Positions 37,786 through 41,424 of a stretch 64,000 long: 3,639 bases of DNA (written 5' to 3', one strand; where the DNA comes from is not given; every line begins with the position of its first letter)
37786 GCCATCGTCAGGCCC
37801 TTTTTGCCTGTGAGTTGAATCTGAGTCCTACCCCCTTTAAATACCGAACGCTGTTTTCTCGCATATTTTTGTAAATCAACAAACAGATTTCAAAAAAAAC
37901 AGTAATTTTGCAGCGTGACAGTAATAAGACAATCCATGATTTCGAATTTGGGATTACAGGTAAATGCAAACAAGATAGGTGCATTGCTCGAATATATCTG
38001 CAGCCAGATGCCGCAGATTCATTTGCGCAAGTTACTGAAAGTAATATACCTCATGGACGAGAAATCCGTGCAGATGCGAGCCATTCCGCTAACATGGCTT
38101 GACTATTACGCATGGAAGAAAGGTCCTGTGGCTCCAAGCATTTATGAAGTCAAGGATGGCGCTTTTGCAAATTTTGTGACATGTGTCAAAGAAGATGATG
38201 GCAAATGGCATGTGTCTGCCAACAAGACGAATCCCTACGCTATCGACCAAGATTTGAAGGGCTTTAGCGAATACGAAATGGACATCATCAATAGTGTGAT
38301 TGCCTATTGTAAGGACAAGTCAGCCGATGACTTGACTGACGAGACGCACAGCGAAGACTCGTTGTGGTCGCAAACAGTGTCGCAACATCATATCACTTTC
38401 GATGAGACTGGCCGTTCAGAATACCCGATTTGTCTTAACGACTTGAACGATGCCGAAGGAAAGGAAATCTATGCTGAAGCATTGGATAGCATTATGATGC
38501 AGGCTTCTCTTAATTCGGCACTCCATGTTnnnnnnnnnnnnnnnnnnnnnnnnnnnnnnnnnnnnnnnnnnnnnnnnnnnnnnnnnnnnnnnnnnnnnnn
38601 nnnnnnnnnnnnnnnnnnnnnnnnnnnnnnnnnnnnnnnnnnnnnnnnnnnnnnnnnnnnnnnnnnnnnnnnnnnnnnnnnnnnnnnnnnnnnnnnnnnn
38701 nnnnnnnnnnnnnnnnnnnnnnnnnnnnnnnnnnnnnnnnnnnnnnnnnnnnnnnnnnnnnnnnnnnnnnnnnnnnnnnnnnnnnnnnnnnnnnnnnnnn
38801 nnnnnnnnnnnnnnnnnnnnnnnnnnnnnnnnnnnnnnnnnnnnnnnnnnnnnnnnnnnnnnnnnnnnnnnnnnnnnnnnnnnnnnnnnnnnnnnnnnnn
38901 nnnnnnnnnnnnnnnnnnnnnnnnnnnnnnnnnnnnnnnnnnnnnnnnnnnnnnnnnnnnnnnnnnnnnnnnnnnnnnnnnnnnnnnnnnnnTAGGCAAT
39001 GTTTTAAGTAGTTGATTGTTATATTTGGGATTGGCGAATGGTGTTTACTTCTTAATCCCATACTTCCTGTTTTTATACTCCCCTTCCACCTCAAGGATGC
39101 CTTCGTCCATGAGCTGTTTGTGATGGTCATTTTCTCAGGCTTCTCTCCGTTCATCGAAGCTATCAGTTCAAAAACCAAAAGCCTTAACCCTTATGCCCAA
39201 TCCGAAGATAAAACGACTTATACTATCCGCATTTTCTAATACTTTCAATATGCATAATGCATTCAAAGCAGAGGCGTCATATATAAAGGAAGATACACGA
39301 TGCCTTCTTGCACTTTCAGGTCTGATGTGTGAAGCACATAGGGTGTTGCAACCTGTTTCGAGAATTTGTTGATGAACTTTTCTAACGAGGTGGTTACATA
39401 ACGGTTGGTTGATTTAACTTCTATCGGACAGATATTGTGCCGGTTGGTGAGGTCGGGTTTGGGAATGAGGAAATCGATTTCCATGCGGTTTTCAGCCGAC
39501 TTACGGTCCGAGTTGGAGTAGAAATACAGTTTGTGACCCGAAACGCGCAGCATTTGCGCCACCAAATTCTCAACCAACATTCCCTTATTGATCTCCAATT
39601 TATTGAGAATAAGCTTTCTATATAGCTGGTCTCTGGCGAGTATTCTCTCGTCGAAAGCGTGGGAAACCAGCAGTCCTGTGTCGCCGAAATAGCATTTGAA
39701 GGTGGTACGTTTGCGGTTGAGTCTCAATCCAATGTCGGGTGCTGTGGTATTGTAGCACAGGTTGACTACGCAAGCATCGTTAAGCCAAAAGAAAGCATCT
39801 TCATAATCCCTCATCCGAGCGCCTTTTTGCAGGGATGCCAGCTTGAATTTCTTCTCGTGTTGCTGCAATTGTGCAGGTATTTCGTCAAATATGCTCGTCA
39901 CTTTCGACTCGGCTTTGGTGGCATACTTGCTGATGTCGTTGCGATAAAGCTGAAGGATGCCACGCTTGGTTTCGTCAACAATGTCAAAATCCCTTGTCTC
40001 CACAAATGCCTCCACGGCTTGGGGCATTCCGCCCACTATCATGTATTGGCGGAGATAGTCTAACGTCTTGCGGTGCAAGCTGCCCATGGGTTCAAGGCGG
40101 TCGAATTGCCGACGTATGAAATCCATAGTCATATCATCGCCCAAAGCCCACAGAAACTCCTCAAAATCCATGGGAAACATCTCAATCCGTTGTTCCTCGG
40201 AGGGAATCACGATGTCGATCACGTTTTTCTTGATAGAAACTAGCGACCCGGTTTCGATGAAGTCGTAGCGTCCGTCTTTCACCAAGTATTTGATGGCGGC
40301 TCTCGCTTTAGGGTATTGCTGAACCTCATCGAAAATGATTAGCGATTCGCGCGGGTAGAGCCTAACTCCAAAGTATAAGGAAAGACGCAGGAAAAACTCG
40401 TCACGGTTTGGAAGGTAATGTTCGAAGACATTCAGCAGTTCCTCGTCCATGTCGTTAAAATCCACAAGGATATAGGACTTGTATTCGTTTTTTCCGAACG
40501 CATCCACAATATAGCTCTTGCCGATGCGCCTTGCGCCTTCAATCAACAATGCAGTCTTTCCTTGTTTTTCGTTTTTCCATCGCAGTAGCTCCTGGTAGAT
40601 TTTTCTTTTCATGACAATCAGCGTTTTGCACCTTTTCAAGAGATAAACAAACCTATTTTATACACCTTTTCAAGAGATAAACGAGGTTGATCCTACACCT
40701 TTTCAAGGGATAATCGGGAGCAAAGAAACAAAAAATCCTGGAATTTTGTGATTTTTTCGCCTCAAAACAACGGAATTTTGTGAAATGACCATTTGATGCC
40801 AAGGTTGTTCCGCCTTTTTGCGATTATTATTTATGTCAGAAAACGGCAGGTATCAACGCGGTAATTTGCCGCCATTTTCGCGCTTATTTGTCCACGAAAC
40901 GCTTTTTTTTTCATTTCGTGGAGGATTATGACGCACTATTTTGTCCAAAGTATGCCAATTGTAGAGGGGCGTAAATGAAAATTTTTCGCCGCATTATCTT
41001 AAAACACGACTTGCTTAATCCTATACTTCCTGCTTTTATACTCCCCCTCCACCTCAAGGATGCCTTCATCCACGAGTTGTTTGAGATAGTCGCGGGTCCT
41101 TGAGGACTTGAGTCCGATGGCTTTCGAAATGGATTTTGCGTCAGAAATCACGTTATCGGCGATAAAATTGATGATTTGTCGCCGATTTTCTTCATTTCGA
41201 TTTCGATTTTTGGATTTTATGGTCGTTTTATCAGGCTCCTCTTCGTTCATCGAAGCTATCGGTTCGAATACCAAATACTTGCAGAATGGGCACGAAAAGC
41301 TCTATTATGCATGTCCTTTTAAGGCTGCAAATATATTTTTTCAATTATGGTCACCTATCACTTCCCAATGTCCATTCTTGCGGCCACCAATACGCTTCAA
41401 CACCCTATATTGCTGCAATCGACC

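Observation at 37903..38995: Panacea (DUF4065) antitoxin overlapping an unclassifiable 156-aa partner: candidate toxin-antitoxin pair with a new toxin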

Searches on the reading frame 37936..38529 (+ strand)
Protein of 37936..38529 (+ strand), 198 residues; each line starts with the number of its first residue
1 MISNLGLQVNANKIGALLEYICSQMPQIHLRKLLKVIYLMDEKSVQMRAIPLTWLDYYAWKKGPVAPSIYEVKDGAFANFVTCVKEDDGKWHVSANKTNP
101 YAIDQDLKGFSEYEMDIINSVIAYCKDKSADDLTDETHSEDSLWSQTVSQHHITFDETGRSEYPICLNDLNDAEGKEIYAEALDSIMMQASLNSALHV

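Call 3: search_protein_families(library=pfam, proteins=[window:37936-38529:+], max_evalue=1)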
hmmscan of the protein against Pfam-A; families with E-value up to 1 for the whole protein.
window:37936-38529:+ (198 aa): 1 family
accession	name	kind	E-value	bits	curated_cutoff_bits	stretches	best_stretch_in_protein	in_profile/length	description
PF13274.11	SocA_Panacea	-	3.1e-19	70.4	25.7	1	33-144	1-112/113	Antitoxin SocA-like, Panacea domain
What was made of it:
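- On PanA (Panacea/DUF4065 antitoxin, PF13274): 70.4 bits against a cut-off of 25.7, E 3.1e-19, residues 33-144 covering model positions 1-112 of 113 (call 3).
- Checked: ORF A matches Pfam SocA_Panacea PF13274 with E 3.1e-19, 70.4 bits against a cut-off of 25.7, over residues 33-144 (call 3).
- Panacea domain in ORF A (call 3).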

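Call 4: search_protein_families(library=padloc, proteins=[window:37936-38529:+], max_evalue=1)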
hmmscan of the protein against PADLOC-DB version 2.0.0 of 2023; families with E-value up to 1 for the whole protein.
window:37936-38529:+ (198 aa): 1 family
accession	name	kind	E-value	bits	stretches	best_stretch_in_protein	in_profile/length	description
PDLC05018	PDC-S43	-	0.0079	14.3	1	17-99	15-94/115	-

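Call 5: search_protein_families(library=ncbifam, proteins=[window:37936-38529:+], max_evalue=1)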
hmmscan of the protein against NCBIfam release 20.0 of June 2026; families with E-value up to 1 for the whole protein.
window:37936-38529:+ (198 aa): 1 family
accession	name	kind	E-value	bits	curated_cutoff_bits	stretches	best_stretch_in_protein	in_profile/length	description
NF047745.1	SocA_antitoxin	equivalog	1.8e-07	31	190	1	25-152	18-137/176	type VI toxin-antitoxin system SocA family antitoxin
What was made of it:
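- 37936..38532 (+): panA: 198-aa antitoxin candidate. Panacea domain at residues 33-144, then a ~50-aa C-terminal extension ending in a conserved helix motif (E/D-x-Y179-x-x-A182...Q-A-x-L-N). NCBIfam SocA equivalog scores only 31 bits against a cut-off of 190 (call 5).
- On SocA (type VI antitoxin, NCBIfam NF047745 equivalog): 31 bits against a cut-off of 190 (call 5).
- There is a weak NCBIfam SocA hit, E 1.8e-7 (call 5). The NCBIfam SocA equivalog scores 31 bits against a cut-off of 190 (call 5).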

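Call 6: search_protein_families(library=phrogs, proteins=[window:37936-38529:+], max_evalue=1)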
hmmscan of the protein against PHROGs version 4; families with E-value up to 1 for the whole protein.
window:37936-38529:+ (198 aa): 2 families
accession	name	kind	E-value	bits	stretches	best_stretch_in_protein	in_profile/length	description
phrog_1281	-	unknown function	6.6e-20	72.6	1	27-187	28-164/195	-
phrog_10390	-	unknown function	2.4e-09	38.1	1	11-149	148-275/299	-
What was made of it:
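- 37936..38532 (+): PF13274 E 3.1e-19 (call 3); phrog_1281 E 6.6e-20 (call 6).
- On Classical type II TA: Only the Panacea domain was detected in PanA (calls 3-6).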

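Call 32: list_cluster_members(proteins=[P0008, P0020, P0024, window:38525-38992:+, window:37936-38529:+, P0105, P0118, P0163, P0181, P0073])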
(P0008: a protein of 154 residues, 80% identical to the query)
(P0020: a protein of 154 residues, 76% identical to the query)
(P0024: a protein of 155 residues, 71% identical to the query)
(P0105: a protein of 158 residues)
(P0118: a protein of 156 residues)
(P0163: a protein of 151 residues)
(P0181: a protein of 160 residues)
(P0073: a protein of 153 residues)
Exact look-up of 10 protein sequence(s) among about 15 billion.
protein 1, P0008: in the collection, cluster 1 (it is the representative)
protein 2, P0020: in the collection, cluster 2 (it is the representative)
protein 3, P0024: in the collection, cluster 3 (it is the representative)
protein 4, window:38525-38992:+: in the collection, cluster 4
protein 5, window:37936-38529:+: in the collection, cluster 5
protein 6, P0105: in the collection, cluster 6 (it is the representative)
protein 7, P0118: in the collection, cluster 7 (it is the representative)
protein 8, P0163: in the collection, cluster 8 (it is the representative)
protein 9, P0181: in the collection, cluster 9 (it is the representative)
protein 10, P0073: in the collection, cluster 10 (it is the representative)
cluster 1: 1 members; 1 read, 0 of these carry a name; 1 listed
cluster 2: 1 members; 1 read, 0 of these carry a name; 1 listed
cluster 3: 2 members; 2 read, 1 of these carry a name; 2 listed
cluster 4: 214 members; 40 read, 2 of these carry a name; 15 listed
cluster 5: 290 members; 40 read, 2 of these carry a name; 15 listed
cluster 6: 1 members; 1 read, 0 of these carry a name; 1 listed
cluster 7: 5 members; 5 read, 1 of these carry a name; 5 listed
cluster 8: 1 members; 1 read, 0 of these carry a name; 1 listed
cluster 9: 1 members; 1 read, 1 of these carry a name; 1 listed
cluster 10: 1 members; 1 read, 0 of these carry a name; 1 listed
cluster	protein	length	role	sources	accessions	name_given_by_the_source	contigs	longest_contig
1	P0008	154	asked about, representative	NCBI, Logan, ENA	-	-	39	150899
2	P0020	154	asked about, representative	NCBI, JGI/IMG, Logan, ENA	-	-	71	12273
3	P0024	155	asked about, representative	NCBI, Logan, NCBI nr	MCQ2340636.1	MAG: hypothetical protein MJZ79_07680 [Paludibacteraceae bacterium] | hypothetical protein [Paludibacteraceae bacterium]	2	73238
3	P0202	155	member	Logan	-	-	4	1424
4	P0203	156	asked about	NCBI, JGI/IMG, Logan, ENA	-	-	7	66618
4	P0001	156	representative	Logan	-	-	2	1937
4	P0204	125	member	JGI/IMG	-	hypothetical protein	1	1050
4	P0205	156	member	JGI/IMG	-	hypothetical protein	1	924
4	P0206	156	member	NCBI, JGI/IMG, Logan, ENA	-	-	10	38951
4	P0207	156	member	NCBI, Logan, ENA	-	-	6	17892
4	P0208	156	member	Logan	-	-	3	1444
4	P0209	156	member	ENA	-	-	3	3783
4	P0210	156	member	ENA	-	-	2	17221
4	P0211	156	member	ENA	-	-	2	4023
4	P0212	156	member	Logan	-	-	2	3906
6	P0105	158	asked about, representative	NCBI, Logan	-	-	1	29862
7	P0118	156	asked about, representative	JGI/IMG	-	hypothetical protein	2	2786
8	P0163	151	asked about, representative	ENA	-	-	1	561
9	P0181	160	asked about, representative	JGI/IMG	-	hypothetical protein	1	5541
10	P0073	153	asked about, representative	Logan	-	-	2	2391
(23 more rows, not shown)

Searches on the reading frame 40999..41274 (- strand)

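Call 57: search_protein_families(library=pfam, proteins=[window:40999-41274:-], max_evalue=0.001)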
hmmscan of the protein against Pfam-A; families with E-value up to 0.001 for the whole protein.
window:40999-41274:- (91 aa): 2 families
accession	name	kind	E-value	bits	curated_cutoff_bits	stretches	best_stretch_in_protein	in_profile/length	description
PF13412.12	HTH_24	-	7e-06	26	21.9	1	29-74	3-48/48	Winged helix-turn-helix DNA-binding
PF01022.26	HTH_5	-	0.00024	21.3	22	1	29-74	2-46/47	Bacterial regulatory protein, arsR family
